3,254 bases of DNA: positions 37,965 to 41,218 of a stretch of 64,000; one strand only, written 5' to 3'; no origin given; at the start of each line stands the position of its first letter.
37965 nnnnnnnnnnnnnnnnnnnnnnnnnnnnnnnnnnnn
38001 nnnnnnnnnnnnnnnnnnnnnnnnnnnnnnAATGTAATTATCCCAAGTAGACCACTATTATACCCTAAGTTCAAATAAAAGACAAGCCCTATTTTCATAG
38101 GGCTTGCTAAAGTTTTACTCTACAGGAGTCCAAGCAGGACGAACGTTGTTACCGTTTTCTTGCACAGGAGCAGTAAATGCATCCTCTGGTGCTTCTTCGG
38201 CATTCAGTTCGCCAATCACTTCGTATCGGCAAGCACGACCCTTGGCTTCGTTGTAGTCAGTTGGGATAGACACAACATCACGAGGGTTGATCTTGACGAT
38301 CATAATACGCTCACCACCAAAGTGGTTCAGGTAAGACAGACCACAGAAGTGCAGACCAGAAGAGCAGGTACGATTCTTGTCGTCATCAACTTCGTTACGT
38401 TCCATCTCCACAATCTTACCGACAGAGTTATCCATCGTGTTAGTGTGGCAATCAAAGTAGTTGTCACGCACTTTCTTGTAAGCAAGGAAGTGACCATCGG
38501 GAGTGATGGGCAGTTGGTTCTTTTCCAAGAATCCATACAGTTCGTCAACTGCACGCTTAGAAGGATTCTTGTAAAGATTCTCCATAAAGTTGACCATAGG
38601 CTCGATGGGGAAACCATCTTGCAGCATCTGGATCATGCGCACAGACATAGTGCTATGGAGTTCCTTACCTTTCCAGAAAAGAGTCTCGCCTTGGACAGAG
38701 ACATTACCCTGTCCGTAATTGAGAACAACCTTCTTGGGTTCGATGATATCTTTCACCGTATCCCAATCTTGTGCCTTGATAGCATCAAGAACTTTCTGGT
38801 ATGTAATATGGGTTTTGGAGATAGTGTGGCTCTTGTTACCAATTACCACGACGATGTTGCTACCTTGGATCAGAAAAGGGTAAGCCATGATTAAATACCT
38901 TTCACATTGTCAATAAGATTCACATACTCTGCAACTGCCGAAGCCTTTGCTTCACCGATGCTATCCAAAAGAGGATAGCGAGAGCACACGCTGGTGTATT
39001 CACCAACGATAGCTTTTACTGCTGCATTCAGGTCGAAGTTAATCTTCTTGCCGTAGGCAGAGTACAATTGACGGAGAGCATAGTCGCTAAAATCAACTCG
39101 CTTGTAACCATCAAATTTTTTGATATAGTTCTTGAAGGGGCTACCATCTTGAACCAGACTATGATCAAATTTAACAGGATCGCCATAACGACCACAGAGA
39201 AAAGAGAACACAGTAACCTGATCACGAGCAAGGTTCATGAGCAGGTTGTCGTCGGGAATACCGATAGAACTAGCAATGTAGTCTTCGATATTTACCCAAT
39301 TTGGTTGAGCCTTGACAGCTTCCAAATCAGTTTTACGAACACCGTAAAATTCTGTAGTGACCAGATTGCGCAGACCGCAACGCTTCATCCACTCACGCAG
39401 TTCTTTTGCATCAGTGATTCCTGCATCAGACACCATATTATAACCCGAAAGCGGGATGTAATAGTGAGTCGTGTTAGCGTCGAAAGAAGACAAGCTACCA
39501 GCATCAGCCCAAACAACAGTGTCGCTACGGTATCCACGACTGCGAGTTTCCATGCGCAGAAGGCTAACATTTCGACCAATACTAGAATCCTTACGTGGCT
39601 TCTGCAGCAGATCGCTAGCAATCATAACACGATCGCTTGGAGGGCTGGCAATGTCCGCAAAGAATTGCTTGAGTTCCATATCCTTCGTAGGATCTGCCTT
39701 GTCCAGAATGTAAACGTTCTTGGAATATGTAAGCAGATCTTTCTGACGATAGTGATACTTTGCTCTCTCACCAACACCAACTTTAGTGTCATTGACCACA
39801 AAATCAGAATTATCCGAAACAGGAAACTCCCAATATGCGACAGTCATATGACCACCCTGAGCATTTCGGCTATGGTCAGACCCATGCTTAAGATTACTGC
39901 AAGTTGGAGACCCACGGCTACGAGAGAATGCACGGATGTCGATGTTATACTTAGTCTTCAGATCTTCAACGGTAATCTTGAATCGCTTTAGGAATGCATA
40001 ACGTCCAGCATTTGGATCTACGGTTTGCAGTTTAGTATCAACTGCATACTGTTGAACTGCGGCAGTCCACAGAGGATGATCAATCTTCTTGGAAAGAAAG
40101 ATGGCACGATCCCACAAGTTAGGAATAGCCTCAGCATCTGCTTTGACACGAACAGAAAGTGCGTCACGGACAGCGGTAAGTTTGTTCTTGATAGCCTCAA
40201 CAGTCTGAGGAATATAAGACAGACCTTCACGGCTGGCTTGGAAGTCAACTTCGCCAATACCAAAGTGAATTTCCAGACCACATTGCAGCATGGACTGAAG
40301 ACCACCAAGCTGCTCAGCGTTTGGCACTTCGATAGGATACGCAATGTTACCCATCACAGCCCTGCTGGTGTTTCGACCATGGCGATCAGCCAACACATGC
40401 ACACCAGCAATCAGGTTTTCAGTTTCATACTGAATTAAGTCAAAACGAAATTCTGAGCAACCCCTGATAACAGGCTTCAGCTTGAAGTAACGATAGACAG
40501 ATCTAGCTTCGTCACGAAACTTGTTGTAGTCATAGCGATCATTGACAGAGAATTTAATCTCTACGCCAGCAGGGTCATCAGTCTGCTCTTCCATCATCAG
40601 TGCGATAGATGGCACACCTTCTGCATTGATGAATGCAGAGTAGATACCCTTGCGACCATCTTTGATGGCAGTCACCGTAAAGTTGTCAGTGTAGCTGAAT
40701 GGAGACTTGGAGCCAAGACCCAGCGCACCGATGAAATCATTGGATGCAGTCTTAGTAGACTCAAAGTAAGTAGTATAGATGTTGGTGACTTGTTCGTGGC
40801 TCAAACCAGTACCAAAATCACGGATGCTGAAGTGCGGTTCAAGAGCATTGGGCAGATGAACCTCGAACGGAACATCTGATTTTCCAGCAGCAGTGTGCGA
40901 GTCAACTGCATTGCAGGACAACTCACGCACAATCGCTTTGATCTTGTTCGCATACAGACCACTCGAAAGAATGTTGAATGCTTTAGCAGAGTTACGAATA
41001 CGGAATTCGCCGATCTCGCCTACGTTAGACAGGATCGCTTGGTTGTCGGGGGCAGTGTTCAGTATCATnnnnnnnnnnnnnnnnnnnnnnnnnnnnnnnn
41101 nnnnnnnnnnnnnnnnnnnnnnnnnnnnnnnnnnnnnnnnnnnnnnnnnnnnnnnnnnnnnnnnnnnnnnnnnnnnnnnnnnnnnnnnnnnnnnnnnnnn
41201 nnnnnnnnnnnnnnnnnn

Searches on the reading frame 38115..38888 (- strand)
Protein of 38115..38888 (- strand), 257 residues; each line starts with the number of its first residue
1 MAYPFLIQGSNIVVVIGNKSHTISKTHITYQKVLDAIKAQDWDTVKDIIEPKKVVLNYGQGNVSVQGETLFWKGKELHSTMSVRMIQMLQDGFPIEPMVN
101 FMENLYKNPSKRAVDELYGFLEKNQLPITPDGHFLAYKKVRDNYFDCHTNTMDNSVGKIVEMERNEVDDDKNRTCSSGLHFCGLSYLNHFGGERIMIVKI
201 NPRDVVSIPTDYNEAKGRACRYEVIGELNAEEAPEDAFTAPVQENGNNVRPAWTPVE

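Call 25: search_protein_families(library=phrogs, proteins=[window:38115-38888:-], max_evalue=0.001)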
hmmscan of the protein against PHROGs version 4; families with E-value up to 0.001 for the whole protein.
window:38115-38888:- (257 aa): 5 families
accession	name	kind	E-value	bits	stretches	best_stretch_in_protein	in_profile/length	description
phrog_609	-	lysis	2e-82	278.7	1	6-232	820-1048/1055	RIIB lysis inhibitor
phrog_3803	-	lysis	3.2e-57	195.9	1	5-231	281-515/530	RIIB lysis inhibitor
phrog_11221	-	lysis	2.3e-53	183.2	1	31-244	35-252/543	RIIB lysis inhibitor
phrog_36818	-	lysis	3.1e-49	167.8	1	90-231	2-148/163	RIIB lysis inhibitor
phrog_2886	-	lysis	5.8e-37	128.9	1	100-233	197-337/552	RIIB lysis inhibitor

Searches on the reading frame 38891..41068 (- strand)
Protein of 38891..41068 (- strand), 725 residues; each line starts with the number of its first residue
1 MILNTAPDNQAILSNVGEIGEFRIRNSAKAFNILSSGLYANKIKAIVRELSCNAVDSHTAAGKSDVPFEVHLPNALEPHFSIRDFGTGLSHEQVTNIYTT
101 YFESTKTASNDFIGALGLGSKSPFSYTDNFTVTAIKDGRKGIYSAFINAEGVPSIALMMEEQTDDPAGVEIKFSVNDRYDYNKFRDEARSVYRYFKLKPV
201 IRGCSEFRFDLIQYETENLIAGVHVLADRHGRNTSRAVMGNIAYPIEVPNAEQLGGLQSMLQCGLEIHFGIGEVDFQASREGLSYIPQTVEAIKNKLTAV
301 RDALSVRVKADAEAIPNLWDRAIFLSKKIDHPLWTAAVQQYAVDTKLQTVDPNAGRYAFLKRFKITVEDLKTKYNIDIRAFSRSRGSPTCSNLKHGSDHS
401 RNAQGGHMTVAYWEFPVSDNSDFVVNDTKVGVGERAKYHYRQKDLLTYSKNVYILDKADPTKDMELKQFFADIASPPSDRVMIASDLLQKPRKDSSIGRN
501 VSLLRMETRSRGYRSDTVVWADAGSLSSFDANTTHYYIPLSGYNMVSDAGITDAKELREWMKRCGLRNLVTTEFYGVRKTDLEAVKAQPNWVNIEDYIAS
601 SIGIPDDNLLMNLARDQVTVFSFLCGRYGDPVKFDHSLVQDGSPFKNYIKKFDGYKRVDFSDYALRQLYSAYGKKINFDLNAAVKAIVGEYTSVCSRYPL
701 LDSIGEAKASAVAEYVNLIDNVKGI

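Call 9: search_protein_families(library=pfam, proteins=[window:38891-41068:-])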
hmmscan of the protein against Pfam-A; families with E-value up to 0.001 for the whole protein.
window:38891-41068:- (725 aa): 0 families

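Call 24: search_protein_families(library=phrogs, proteins=[window:38891-41068:-], max_evalue=0.001)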
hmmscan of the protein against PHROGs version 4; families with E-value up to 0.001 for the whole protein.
window:38891-41068:- (725 aa): 7 families
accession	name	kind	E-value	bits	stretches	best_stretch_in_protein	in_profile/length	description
phrog_612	-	lysis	3.9e-129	433.9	1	1-718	1-718/725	RIIA lysis inhibitor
phrog_30832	-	lysis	5e-69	234.7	1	16-327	16-335/735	RIIA lysis inhibitor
phrog_609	-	lysis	1.2e-60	206.6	1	21-310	23-308/1055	RIIB lysis inhibitor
phrog_3661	-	lysis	3.5e-57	195.6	3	97-305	175-392/917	RIIA lysis inhibitor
phrog_2979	-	lysis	2e-52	179.9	1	17-355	18-364/846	RIIA lysis inhibitor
phrog_24904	-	lysis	3.6e-30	106.2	1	22-301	22-291/695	RIIA lysis inhibitor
phrog_38678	-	lysis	2.8e-23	83.1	1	31-183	38-193/805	RIIA lysis inhibitor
